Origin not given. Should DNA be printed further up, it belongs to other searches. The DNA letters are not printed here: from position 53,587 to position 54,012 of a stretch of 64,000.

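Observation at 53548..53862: Convergent pair of unlisted lasso-precursor-like peptide genes with no maturation enzymes nearby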

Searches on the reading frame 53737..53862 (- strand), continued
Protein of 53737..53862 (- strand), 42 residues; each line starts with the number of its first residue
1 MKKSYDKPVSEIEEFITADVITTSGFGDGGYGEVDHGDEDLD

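Call 26: search_protein_representatives(alignment_id=A1)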
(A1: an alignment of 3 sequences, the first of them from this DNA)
Query: 3 sequences, 42 profile positions. Proteins with E-value up to 0.001 (for the whole library): 870; up to 1e-10: 3; up to 1e-30: 0. The best 150 are listed.
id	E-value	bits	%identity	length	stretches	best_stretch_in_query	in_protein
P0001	7.3e-19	83.5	-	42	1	1-39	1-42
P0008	2.5e-12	62.6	-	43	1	1-41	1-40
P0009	6.4e-11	58.1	-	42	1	1-41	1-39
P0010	1.3e-10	57.1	-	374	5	7-28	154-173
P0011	4.3e-10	55.5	-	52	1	2-41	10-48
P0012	8.1e-10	54.6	-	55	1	1-41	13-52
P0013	1.7e-09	53.5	-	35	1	1-41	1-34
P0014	1.9e-09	53.4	-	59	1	1-35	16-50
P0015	2.5e-09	53.0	-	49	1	1-41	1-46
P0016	5.3e-09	52.0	-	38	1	1-41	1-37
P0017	9.2e-09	51.2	-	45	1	1-40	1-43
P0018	9.2e-09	51.2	-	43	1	2-42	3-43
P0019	1.2e-08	50.8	-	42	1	1-41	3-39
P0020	1.4e-08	50.6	-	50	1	2-40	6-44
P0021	4.5e-08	49.0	-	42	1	1-41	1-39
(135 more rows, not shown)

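Call 61: search_protein_families(library=pfam, alignment_id=A6, max_evalue=0.001)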
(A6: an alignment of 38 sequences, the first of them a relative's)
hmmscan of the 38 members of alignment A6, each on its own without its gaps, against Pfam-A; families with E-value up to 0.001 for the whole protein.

A. member 1, L001:3-788:+ (262 aa): 1 family
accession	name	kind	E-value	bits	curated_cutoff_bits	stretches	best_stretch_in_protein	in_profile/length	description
PF16709.11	SCAB-Ig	-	0.00052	20.5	27.6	0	71-130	28-87/98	Ig domain of plant-specific actin-binding protein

B. families by the number of members that match (of 38 scanned): 66 families (the first 25 are shown)
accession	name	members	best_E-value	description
PF02417.20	Chromate_transp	2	1.3e-55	Chromate transporter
PF00072.30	Response_reg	2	2.1e-26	Response regulator receiver domain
PF02906.19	Fe_hyd_lg_C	1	1.1e-95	Iron only hydrogenase large subunit, C-terminal domain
PF00491.26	Arginase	1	9.1e-78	Arginase family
PF00687.26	Ribosomal_L1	1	3.3e-74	Ribosomal protein L1p/L10e family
PF01564.23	Spermine_synth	1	1e-60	Spermine/spermidine synthase domain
PF13245.12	AAA_19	1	1.1e-45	AAA domain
PF16653.10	Sacchrp_dh_C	1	3.4e-45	Saccharopine dehydrogenase C-terminal domain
PF13604.12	AAA_30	1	5.2e-41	AAA domain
PF14490.11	HHH_RecD2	1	2.1e-40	ATP-dependent RecD2 DNA helicase HHH domain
PF05105.17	Phage_holin_4_1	1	5.4e-39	Bacteriophage holin family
PF03435.24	Sacchrp_dh_NADP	1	6.3e-38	Saccharopine dehydrogenase NADP binding domain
PF00390.24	malic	1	3.6e-30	Malic enzyme, N-terminal domain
PF04973.17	NMN_transporter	1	5.1e-30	Nicotinamide mononucleotide transporter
PF02357.24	NusG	1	5.5e-29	Transcription termination factor nusG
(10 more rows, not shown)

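Call 62: list_cluster_members(proteins=[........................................, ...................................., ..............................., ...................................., P0006, P0005, P0004, P0013, P0016, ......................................])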
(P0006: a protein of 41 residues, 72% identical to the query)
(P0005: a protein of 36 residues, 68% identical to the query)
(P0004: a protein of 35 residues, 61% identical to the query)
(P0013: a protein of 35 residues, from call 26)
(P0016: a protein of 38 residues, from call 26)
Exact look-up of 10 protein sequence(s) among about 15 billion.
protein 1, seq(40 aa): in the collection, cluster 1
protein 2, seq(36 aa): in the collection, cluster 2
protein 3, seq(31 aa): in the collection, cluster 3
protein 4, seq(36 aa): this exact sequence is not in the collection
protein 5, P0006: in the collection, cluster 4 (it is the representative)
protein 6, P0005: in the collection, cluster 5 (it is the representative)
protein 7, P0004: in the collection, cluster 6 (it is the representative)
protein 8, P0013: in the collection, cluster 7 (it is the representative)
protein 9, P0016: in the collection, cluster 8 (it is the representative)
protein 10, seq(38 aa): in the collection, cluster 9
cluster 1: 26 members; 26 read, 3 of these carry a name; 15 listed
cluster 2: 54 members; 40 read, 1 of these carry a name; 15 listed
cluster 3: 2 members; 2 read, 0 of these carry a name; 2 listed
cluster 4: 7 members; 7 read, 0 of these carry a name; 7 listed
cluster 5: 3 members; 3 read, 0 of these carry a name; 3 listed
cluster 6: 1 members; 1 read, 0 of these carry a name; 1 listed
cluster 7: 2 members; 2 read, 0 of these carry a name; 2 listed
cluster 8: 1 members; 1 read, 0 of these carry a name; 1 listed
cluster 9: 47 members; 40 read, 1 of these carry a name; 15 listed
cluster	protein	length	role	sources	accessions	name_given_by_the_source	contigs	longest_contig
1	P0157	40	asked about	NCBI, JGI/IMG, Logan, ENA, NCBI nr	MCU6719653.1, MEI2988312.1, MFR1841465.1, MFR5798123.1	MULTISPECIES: hypothetical protein [Porcipelethomonas] | hypothetical protein | hypothetical protein [Porcipelethomonas ammoniilytica]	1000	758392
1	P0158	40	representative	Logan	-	-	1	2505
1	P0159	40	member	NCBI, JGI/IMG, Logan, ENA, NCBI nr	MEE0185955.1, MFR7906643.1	MAG: hypothetical protein U0I40_05855 [Oscillospiraceae bacterium] | hypothetical protein | hypothetical protein [Oscillospiraceae bacterium]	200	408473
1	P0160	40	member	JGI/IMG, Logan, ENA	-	hypothetical protein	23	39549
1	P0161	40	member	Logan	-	-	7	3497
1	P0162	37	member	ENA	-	-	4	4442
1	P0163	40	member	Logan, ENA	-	-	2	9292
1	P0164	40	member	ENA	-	-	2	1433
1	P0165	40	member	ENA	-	-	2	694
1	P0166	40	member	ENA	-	-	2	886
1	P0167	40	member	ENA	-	-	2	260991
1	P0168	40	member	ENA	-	-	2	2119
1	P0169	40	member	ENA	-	-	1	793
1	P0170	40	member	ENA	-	-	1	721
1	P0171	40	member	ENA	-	-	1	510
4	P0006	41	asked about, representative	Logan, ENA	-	-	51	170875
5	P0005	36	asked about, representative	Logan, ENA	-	-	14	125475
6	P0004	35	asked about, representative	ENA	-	-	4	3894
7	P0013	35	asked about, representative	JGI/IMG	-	-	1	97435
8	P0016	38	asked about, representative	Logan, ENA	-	-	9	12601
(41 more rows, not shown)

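Call 82: search_dna_similar(query=window:53737-53862:-, collection=plasmids, mode=protein, max_evalue=0.01, max_rows=15)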
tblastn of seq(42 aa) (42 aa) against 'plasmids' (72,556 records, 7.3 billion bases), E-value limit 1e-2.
No match.

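Call 83: search_dna_similar(query=window:53737-53862:-, collection=phages, mode=protein, max_evalue=0.01, max_rows=15)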
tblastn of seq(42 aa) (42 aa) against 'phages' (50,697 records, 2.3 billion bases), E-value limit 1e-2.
No match.

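Call 84: find_encoding_contigs(protein=P0001, flank=10000, max_places=4)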
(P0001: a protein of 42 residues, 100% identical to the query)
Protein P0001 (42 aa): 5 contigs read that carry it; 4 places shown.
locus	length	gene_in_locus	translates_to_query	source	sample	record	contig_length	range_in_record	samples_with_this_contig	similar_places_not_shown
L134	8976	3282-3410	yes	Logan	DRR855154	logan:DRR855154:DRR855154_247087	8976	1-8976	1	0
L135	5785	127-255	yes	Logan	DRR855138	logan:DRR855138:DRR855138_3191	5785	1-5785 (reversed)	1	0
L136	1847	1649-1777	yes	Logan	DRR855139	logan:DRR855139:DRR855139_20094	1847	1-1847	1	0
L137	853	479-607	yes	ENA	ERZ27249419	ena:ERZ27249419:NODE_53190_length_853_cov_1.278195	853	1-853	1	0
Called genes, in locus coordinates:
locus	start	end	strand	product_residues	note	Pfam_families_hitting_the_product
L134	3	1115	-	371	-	?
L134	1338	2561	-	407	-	PF03990:DUF348, PF07501:G5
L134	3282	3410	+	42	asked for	-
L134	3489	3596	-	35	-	-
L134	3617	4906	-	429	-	PF13306:LRR_5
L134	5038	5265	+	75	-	PF01381:HTH_3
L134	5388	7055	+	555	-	PF07714:PK_Tyr_Ser-Thr, PF00069:Pkinase, PF03793:PASTA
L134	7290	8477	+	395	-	PF00266:Aminotran_5, PF01212:Beta_elim_lyase (weak)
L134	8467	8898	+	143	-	PF01592:NifU_N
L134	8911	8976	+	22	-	?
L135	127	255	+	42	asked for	-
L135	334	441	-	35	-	-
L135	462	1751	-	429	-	PF13306:LRR_5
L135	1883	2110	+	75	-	PF01381:HTH_3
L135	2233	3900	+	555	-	PF07714:PK_Tyr_Ser-Thr, PF00069:Pkinase, PF03793:PASTA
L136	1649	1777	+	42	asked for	-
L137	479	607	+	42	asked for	-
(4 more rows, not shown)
